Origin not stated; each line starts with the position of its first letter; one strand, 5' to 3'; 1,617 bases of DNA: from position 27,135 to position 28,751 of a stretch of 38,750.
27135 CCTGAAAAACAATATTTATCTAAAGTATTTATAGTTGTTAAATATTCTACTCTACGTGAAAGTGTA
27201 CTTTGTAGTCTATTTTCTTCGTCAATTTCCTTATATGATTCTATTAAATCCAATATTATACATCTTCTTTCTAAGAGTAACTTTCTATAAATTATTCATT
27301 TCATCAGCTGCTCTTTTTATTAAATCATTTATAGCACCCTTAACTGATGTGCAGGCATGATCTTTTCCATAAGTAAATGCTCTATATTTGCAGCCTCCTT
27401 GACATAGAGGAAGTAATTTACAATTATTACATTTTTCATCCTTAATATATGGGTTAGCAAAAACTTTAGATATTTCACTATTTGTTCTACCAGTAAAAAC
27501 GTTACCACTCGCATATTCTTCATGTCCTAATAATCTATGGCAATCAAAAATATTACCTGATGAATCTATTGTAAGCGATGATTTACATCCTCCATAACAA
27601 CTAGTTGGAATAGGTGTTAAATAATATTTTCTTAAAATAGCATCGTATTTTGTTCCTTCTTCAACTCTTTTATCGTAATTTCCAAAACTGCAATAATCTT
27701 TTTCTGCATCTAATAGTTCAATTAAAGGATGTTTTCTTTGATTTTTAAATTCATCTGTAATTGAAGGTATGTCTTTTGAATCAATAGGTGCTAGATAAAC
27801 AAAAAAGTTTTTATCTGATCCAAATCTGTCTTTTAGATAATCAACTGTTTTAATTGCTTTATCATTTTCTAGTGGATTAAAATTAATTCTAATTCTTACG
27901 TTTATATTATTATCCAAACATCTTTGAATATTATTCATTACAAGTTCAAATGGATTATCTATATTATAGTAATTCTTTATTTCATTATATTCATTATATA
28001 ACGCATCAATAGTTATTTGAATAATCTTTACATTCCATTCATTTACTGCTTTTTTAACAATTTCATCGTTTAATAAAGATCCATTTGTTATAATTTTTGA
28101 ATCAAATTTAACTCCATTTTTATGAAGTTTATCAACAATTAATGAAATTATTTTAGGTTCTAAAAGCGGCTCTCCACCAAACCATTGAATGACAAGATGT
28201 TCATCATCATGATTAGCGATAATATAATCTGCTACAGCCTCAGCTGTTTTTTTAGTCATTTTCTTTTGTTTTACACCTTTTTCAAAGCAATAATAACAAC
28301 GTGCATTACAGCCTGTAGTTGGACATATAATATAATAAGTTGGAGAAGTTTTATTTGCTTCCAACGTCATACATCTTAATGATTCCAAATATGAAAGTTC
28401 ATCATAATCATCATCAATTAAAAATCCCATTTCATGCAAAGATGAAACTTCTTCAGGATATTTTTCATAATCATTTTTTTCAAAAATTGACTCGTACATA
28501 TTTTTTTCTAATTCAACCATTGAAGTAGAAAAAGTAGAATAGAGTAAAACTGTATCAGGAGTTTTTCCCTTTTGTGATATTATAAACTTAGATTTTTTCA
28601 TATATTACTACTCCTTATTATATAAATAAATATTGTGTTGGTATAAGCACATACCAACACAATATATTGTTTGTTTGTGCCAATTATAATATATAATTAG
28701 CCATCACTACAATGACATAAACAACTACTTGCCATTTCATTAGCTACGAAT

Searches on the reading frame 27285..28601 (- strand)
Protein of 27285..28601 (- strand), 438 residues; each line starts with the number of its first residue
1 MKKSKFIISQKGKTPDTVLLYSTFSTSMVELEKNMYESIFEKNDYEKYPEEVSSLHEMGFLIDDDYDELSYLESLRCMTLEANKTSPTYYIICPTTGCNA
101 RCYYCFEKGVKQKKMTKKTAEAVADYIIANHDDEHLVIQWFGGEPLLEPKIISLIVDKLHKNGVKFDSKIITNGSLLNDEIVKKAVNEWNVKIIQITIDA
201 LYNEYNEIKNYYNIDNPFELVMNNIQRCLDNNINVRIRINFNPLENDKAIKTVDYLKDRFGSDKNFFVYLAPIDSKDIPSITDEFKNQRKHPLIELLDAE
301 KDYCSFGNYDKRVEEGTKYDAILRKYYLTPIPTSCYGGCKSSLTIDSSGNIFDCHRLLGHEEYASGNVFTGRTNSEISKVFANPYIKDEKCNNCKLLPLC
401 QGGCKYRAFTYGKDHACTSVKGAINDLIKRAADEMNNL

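Call 3: search_protein_families(library=pfam, proteins=[window:27285-28601:-], max_evalue=0.01)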
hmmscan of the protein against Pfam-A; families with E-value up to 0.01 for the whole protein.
window:27285-28601:- (438 aa): 3 families
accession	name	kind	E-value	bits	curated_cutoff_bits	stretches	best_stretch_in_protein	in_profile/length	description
PF04055.27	Radical_SAM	-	1.1e-19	71.6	29.5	1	93-253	2-163/166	Radical SAM superfamily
PF13353.11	Fer4_12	-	2.9e-10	41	22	1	96-206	13-121/137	4Fe-4S single cluster domain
PF02348.25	CTP_transf_3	-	0.00031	21.1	22.6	1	113-190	71-149/217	Cytidylyltransferase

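Call 4: search_protein_families(library=ncbifam, proteins=[window:27285-28601:-], max_evalue=0.01)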
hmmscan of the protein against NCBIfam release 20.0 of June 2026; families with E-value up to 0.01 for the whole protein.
window:27285-28601:- (438 aa): 67 families (the best 25 are shown)
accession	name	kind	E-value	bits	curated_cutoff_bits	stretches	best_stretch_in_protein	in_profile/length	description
TIGR04463.1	rSAM_vs_C_rich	equivalog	1.9e-46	158.8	525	1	16-413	10-402/438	TIGR04463 family radical SAM/SPASM RiPP maturase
TIGR04280.1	geopep_mat_rSAM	hypoth_equivalog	1.7e-41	142.6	400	1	4-409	4-397/428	geopeptide radical SAM maturase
NF047865.1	rSAM_PapB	equivalog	3.9e-39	134.8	340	1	95-405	10-317/330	PapB family radical SAM/SPASM ranthipeptide maturase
NF038107.1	rSAM_NF038107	equivalog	5.7e-37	127.5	600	2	1-259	1-266/444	Cys-every-fifth radical SAM/SPASM peptide maturase CefB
TIGR04334.1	rSAM_Clo7bot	equivalog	2.2e-35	122.2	600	1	28-430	26-431/440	radical SAM/SPASM domain Clo7bot peptide maturase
NF052473.1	rSAM_FlmE_OhkG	exception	4.1e-31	108.2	500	1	29-430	37-453/481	FlmE/OhkG family radical SAM/SPASM peptide maturase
TIGR04064.1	rSAM_nif11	equivalog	2.3e-26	92.6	518.7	2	24-231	21-227/459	nif11-like peptide radical SAM maturase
TIGR03974.1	rSAM_six_Cys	equivalog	2.9e-25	89.1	425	1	29-414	44-426/451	thioether cross-link-forming SCIFF peptide maturase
TIGR03906.1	quino_hemo_SAM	equivalog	2.9e-25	88.9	453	1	27-414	40-424/467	quinohemoprotein amine dehydrogenase maturation protein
TIGR04068.1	rSAM_ocin_clost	equivalog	7.9e-24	84.3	500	1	13-402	6-419/462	Cys-rich peptide radical SAM maturase CcpM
NF041298.1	rSAM_mat_DynA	equivalog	7.1e-23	81.1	450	1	91-417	4-339/356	dynobactin maturation radical SAM/SPASM protein DynA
TIGR04083.1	rSAM_pep_methan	hypoth_equivalog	6.8e-21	74.6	300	1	91-436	3-348/376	TIGR04083 family peptide-modifying radical SAM enzyme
TIGR03942.1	sulfatase_rSAM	equivalog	6.9e-18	64.8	349.45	1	96-411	9-331/363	anaerobic sulfatase maturase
NF040492.1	not_ScfB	exception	1.6e-17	63.6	855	2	337-416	347-427/450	ScfB-related radical SAM/SPASM orphan maturase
NF040899.1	ryptide_rSAM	equivalog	4.3e-16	58.7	600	1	95-408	105-428/464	radical SAM/SPASM ryptide class RiPP maturase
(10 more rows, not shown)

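Call 8: find_homologous_proteins(query=window:27285-28601:-, max_evalue=1e-20)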
Query window:27285-28601:- (438 aa): 872 proteins with E <= 1e-20 among 5155 candidates; the best 120 are listed.
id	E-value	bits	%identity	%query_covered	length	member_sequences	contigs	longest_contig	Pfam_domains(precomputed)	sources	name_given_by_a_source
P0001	0.0e+0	1009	100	100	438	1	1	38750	PF04055.28,PF13353.12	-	-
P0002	2.4e-235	799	75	100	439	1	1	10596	PF04055.28,PF13353.12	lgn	-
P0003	3.3e-233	792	76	100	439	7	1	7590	PF04055.28,PF13353.12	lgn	-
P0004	1.5e-230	783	75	100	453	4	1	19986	PF04055.28,PF13353.12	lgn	-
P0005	9.2e-229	778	74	100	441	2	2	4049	PF04055.28,PF13353.12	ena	-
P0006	1.1e-225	767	74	100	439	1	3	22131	PF04055.28,PF13353.12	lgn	-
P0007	1.2e-224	764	73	100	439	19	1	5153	PF04055.28,PF13353.12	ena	-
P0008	4.2e-224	762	74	100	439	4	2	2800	PF04055.28,PF13353.12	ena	-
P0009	1.0e-222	758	73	100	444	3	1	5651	PF04055.28,PF13353.12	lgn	-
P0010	2.9e-222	756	74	100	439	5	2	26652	PF04055.28,PF13353.12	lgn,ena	-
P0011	3.8e-221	752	73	100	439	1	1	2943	PF04055.28,PF13353.12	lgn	-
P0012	2.5e-220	750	72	100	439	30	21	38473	PF04055.28,PF13353.12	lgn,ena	-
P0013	2.6e-219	746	72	100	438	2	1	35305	PF04055.28,PF13353.12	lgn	-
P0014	6.9e-219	745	72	100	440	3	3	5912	PF04055.28,PF13353.12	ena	-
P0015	5.6e-218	742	73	100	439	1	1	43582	PF04055.28,PF13353.12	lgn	-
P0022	9.0e-215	731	70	100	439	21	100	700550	PF04055.28,PF13353.12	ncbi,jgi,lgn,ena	jgi:uncharacterized protein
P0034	6.9e-211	719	70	100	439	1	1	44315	PF04055.28,PF13353.12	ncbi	-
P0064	3.0e-170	585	59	100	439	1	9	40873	PF04055.28,PF13353.12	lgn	-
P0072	3.4e-119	416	46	99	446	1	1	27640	PF04055.28,PF13353.12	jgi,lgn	jgi:radical SAM protein with 4Fe4S-binding SPASM domain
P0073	5.0e-119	416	46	100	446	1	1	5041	PF04055.28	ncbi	-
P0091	1.1e-108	382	44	100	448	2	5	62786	PF04055.28,PF13353.12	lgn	-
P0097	1.6e-107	378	43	98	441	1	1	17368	PF04055.28,PF13353.12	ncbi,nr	ncbi:MAG: SPASM domain-containing protein [Bacilli bacterium]|nr:SPASM domain-containing protein [Ba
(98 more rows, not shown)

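Call 13: find_related_loci(query=A2, collection=genome_contigs, flank=6000)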
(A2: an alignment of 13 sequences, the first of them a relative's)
Query A2 (438 aa) in genome_contigs; peptide patterns used: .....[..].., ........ (x = any residue, [..] = any of these).
599 stretches matched a pattern (row limit reached: there are more); 567 encode a relative of the query (tblastn E <= 1e-3); the best 80 are kept; 80 distinct loci.
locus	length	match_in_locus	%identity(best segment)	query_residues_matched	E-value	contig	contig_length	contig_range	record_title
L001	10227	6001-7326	40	1-438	3e-102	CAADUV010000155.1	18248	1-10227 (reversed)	MAG TPA_asm: uncultured Oscillospiraceae bacterium, isolate HGM13152, WGS project CAADUV010000000 data, contig: ERS23558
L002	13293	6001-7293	43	2-429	1e-111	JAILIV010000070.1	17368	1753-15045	MAG: Bacilli bacterium isolate RUI159 k141_10249165_flag=0_multi=19.0000_len=17368, whole genome shotgun sequence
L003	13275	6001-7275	38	4-428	1e-87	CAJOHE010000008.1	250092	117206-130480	uncultured Eubacterium sp. isolate Red_deer_4_mag_11 genome assembly, contig: scaffold_245, whole genome shotgun sequenc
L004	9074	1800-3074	36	4-428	9e-83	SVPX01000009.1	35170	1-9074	MAG: Oscillospiraceae bacterium isolate SIG602 NODE_25930_length_35170_cov_1.301030, whole genome shotgun sequence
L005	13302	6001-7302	41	1-429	2e-102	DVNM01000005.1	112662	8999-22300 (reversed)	MAG TPA_asm: Candidatus Scubalenecus merdavium isolate CHK176-6737 CHK176__C36741_L112662_ERR3414571, whole genome shotg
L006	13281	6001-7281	34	1-429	8e-73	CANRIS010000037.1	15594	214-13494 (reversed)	MAG: uncultured Clostridia bacterium isolate Lapin-024__bin74 genome assembly, contig: Lapin-024__NODE_4825_length_15594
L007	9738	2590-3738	32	16-411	3e-57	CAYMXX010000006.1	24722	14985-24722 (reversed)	MAG TPA_asm: uncultured Clostridium sp. isolate SRP313737_co1_320 genome assembly, contig: NODE_3159_length_24722_cov_12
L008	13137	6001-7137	32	20-411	1e-56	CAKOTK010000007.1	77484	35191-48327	MAG: uncultured Clostridia bacterium isolate REFINED_METABAT215_TOP10_CONTIGS_1500_ASSEMBLY_K77_MERGED__Hadza_PheChl_Fib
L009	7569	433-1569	32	20-411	2e-55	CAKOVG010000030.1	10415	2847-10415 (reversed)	MAG: uncultured Clostridia bacterium isolate REFINED_METABAT215_TOP10_CONTIGS_1500_ASSEMBLY_K77_MERGED__Hadza_MoBio_hadz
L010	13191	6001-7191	31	1-408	2e-55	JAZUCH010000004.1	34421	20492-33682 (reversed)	MAG: Bacteroidales bacterium isolate T1900045314_YK20190003.MAGScoT_cleanbin_000021 SGB_6272_k141_784485, whole genome s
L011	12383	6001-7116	31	19-400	1e-53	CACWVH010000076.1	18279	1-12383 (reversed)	MAG: uncultured Ruminococcus sp. isolate RUG10944 genome assembly, contig: RUG10944_asm_76, whole genome shotgun sequenc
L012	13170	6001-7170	32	38-435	5e-52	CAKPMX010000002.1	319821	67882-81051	MAG: uncultured Bacilli bacterium isolate REFINED_METABAT215_TOP10_CONTIGS_1500_ASSEMBLY_K77_MERGED__Nepal_MoBio_Fiber-H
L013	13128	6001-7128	31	13-404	6e-51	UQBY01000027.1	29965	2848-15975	uncultured Clostridium sp. isolate UMGS128 genome assembly, contig: NODE_513_length_29965_cov_9.24671, whole genome shot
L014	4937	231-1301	33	30-400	4e-51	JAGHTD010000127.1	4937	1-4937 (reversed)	MAG: Candidatus Colimorpha enterica isolate E3_60 c_000001126317, whole genome shotgun sequence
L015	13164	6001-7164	29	18-417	8e-51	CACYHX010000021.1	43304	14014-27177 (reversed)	MAG: uncultured Bacteroidia bacterium isolate RUG11958 genome assembly, contig: RUG11958_asm_21, whole genome shotgun se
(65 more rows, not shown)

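Call 14: find_encoding_contigs(protein=P0022, flank=7000, max_places=6)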
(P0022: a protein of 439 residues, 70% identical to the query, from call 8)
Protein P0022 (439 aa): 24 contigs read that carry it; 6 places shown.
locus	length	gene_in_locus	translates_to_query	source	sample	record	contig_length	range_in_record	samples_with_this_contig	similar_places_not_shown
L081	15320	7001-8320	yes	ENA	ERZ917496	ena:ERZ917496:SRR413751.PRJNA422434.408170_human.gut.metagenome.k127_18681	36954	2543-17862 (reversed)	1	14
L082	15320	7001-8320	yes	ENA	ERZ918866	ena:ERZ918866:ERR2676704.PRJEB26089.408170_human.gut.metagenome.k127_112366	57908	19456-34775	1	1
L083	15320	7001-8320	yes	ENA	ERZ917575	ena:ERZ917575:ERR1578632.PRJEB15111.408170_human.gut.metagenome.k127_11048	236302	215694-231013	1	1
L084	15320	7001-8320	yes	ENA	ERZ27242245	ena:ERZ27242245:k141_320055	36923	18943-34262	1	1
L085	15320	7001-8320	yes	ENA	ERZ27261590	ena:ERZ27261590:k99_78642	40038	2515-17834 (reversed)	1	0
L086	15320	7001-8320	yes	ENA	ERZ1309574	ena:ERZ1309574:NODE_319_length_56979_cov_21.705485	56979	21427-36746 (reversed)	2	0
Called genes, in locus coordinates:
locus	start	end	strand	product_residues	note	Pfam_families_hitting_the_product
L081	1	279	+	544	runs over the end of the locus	PF00239:Resolvase, PF07508:Recombinase, PF13408:Zn_ribbon_recom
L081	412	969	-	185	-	PF13302:Acetyltransf_3, PF13420:Acetyltransf_4, PF00583:Acetyltransf_1, PF13508:Acetyltransf_7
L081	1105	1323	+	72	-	-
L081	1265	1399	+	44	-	-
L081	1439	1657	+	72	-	-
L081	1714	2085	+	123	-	PF00903:Glyoxalase, PF12681:Glyoxalase_2, PF22677:Ble-like_N (weak)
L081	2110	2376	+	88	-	PF02639:DUF188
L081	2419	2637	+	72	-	-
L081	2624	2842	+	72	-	-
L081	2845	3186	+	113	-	PF03960:ArsC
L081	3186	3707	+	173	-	PF01661:Macro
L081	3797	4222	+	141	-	PF01588:tRNA_bind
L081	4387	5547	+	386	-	-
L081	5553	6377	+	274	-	-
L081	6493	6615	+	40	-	-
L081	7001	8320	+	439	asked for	PF04055:Radical_SAM, PF13353:Fer4_12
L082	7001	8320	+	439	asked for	PF04055:Radical_SAM, PF13353:Fer4_12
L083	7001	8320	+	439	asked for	PF04055:Radical_SAM, PF13353:Fer4_12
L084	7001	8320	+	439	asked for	PF04055:Radical_SAM, PF13353:Fer4_12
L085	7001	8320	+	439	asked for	PF04055:Radical_SAM, PF13353:Fer4_12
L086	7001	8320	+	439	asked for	PF04055:Radical_SAM, PF13353:Fer4_12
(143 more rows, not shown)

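Call 17: list_cluster_members(proteins=[P0022, P0034, P0125, P0097, P0073])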
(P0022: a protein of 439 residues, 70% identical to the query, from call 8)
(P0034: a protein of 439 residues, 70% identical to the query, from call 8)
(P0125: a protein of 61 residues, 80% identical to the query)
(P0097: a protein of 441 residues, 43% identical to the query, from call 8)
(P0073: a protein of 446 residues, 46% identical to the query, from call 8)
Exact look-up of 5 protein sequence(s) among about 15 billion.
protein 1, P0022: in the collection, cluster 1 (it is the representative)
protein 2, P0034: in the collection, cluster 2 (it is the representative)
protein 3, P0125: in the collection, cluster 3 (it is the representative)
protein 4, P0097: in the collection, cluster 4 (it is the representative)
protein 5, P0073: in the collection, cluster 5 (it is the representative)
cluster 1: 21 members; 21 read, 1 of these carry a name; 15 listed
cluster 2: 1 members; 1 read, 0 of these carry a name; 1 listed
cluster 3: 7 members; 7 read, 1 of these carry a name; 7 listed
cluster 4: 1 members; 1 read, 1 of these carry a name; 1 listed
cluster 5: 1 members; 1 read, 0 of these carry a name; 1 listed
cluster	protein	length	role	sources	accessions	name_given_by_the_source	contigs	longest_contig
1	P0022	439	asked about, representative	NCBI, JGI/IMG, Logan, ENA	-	uncharacterized protein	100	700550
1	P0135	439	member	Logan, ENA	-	-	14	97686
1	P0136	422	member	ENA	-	-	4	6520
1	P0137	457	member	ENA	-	-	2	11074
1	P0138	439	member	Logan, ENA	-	-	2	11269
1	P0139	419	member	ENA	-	-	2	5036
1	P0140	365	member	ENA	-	-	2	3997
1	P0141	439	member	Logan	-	-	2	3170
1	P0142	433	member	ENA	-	-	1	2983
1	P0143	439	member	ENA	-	-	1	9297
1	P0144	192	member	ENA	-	-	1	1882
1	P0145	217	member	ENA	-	-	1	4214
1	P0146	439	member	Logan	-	-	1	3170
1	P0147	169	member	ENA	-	-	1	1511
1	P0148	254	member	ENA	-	-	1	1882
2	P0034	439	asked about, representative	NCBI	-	-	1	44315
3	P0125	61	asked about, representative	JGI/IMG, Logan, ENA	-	hypothetical protein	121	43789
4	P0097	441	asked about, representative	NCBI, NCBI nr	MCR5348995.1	MAG: SPASM domain-containing protein [Bacilli bacterium] | SPASM domain-containing protein [Bacilli bacterium]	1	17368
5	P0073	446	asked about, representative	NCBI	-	-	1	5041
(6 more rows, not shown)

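Call 21: find_encoding_contigs(protein=P0015, flank=6000, max_places=2)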
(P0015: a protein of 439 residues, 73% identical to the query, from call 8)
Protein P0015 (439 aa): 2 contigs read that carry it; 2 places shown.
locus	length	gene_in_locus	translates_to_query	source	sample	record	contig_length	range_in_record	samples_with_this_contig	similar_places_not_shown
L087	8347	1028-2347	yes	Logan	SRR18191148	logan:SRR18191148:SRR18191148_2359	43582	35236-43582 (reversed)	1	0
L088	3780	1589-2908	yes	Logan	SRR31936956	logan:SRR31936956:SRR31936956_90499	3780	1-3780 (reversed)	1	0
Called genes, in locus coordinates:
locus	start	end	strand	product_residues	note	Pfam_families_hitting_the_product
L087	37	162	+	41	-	-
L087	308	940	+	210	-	PF08238:Sel1 (weak)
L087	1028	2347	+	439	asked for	PF04055:Radical_SAM, PF13353:Fer4_12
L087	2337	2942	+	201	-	PF13489:Methyltransf_23, PF13847:Methyltransf_31, PF08241:Methyltransf_11, PF08242:Methyltransf_12, PF13649:Methyltransf_25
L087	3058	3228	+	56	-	-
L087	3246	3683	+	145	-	-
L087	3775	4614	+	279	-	PF01209:Ubie_methyltran (weak), PF03848:TehB, PF13489:Methyltransf_23, PF13847:Methyltransf_31, PF08241:Methyltransf_11, PF08242:Methyltransf_12, PF13649:Methyltransf_25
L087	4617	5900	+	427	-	PF04055:Radical_SAM, PF13353:Fer4_12 (weak)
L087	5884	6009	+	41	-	-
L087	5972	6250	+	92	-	PF13560:HTH_31 (weak), PF12844:HTH_19, PF01381:HTH_3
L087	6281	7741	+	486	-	PF08238:Sel1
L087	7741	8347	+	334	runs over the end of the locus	PF01841:Transglut_core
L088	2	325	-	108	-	?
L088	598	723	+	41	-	-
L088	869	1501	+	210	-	PF08238:Sel1 (weak)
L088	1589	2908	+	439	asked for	PF04055:Radical_SAM, PF13353:Fer4_12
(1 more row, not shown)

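Call 22: find_encoding_contigs(protein=P0012, flank=6000, max_places=2)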
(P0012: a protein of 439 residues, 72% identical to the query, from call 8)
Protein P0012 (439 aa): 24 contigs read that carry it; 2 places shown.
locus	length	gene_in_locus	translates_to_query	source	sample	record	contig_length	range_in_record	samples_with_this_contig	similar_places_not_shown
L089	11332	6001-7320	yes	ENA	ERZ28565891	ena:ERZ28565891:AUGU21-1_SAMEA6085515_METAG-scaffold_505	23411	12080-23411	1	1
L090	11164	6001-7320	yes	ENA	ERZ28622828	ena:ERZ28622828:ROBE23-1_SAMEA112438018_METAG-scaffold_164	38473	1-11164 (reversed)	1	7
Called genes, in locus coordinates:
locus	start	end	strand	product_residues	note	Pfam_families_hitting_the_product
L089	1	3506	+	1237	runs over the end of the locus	PF01580:FtsK_SpoIIIE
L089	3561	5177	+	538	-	-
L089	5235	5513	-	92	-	PF20648:DUF6809 (faint)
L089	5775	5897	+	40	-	-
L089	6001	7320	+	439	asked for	PF04055:Radical_SAM, PF13353:Fer4_12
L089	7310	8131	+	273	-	PF13489:Methyltransf_23, PF08241:Methyltransf_11, PF08242:Methyltransf_12 (weak), PF13649:Methyltransf_25, PF13847:Methyltransf_31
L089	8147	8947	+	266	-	PF05401:NodS (weak), PF13489:Methyltransf_23, PF03848:TehB, PF05175:MTS, PF13847:Methyltransf_31, PF08241:Methyltransf_11, PF08242:Methyltransf_12, PF13649:Methyltransf_25, +3 more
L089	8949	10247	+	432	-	PF04055:Radical_SAM, PF13353:Fer4_12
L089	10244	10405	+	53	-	-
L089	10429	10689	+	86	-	PF06949:DUF1292 (weak)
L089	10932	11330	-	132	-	?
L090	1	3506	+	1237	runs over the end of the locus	PF01580:FtsK_SpoIIIE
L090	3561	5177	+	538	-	-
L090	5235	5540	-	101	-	PF20648:DUF6809 (faint)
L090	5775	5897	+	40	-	-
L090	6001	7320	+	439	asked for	PF04055:Radical_SAM, PF13353:Fer4_12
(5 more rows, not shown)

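Call 23: find_encoding_contigs(protein=P0064, flank=6000, max_places=2)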
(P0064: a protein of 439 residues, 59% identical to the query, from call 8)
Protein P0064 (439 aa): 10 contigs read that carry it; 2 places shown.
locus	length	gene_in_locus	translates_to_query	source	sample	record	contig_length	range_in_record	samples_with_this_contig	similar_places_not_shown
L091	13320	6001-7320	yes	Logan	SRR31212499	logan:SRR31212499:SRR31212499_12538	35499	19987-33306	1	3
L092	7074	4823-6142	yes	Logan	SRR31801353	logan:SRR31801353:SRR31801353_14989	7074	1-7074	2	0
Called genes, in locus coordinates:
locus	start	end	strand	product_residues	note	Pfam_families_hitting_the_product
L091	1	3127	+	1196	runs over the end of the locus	PF01580:FtsK_SpoIIIE (faint), PF01935:DUF87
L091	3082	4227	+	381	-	PF01841:Transglut_core (weak)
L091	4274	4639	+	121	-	-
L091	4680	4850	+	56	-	-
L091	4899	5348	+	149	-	-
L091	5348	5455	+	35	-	-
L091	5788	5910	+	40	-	-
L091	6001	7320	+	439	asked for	PF04055:Radical_SAM, PF13353:Fer4_12 (weak)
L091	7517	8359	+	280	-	PF13240:Zn_Ribbon_1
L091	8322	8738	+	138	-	PF25302:NADase_transloc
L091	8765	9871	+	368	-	PF13240:Zn_Ribbon_1 (weak)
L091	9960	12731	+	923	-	PF01580:FtsK_SpoIIIE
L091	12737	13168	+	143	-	-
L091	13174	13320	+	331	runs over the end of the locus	-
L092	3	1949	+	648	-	?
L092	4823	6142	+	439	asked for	PF04055:Radical_SAM, PF13353:Fer4_12 (weak)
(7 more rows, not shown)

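Call 33: search_solved_structures(query=window:27285-28601:-, max_evalue=0.00001, show_alignments=1)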
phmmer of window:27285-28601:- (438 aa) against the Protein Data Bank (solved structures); distinct sequences matched with E-value up to 0.00001: 4.
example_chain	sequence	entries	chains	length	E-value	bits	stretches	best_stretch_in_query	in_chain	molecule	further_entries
5wgg_A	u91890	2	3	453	4.4e-19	71.7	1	34-415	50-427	Radical SAM domain protein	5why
7q58_A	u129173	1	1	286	5.8e-07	31.7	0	64-99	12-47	SAKe6BR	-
9dfn_A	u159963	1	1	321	2.2e-06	29.9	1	95-239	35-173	Radical SAM core domain-containing protein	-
9dfu_A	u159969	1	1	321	2.6e-06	29.6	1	95-239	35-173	Radical SAM core domain-containing protein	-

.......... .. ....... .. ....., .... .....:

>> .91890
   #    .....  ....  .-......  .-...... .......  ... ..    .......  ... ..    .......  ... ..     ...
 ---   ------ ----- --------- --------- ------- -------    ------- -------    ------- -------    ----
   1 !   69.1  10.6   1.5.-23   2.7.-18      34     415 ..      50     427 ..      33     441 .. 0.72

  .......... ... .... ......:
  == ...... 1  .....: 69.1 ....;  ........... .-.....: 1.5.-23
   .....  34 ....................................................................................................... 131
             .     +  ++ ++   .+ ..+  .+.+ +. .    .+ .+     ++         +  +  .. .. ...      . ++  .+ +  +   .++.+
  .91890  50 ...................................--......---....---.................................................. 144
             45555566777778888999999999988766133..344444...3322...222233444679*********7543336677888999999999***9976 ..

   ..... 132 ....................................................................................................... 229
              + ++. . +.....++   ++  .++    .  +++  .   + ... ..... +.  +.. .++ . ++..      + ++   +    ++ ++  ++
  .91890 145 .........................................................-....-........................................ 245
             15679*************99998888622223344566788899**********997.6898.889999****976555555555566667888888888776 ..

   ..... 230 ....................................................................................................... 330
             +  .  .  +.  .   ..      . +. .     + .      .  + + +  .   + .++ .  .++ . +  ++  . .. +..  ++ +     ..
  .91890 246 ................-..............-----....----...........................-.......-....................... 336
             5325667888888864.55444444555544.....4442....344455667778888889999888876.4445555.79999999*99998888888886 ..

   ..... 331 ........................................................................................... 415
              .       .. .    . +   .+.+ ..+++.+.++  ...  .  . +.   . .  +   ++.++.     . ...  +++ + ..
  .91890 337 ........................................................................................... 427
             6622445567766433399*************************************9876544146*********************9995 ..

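Call 35: search_protein_families(library=pfam, proteins=[L089:7310-8131:+, L002:7446-10457:+, L002:10497-11219:+, L002:4455-5579:-], max_evalue=0.001)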
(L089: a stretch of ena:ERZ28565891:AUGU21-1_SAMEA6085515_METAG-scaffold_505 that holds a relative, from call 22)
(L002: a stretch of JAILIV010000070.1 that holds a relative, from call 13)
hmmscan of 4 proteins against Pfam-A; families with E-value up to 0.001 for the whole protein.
L089:7310-8131:+ (273 aa): 5 families
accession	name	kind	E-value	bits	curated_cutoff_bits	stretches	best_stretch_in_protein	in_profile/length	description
PF13489.12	Methyltransf_23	-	1e-13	51.8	27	1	61-245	20-160/164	Methyltransferase domain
PF13649.12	Methyltransf_25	-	2e-11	44.8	27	1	67-160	1-97/97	Methyltransferase domain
PF13847.12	Methyltransf_31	-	5.5e-09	36.3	27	1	66-178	6-126/145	Methyltransferase domain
PF08241.18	Methyltransf_11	-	1.5e-08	35.6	21.2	1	68-163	1-94/95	Methyltransferase domain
PF08242.18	Methyltransf_12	-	8.2e-07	30.1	30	1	68-160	1-96/98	Methyltransferase domain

L002:7446-10457:+ (1003 aa): 4 families
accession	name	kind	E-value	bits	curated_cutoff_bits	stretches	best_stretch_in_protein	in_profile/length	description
PF13306.12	LRR_5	-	9.1e-162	530.3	27.7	7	612-738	3-126/127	BspA type Leucine rich repeat region (6 copies)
PF13855.12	LRR_8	-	1.2e-32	111.9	27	1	237-278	12-54/61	Leucine rich repeat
PF12799.13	LRR_4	-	6.8e-09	36.1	27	0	621-657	1-38/44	Leucine Rich repeats (2 copies)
PF23952.1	LRR_EndoS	-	3.9e-05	24.3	27.9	0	668-738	37-108/116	Endo-beta-N-acetylglucosaminidase EndoS LRR domain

L002:10497-11219:+ (240 aa): 1 family
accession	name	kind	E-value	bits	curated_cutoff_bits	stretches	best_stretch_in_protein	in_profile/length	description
PF04463.17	2-thiour_desulf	-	3e-43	147.7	34.7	1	16-150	1-141/141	2-thiouracil desulfurase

L002:4455-5579:- (374 aa): 1 family
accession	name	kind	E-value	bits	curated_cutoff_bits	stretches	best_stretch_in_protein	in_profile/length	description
PF13306.12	LRR_5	-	6.4e-10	39.5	27.7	0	140-248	11-110/127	BspA type Leucine rich repeat region (6 copies)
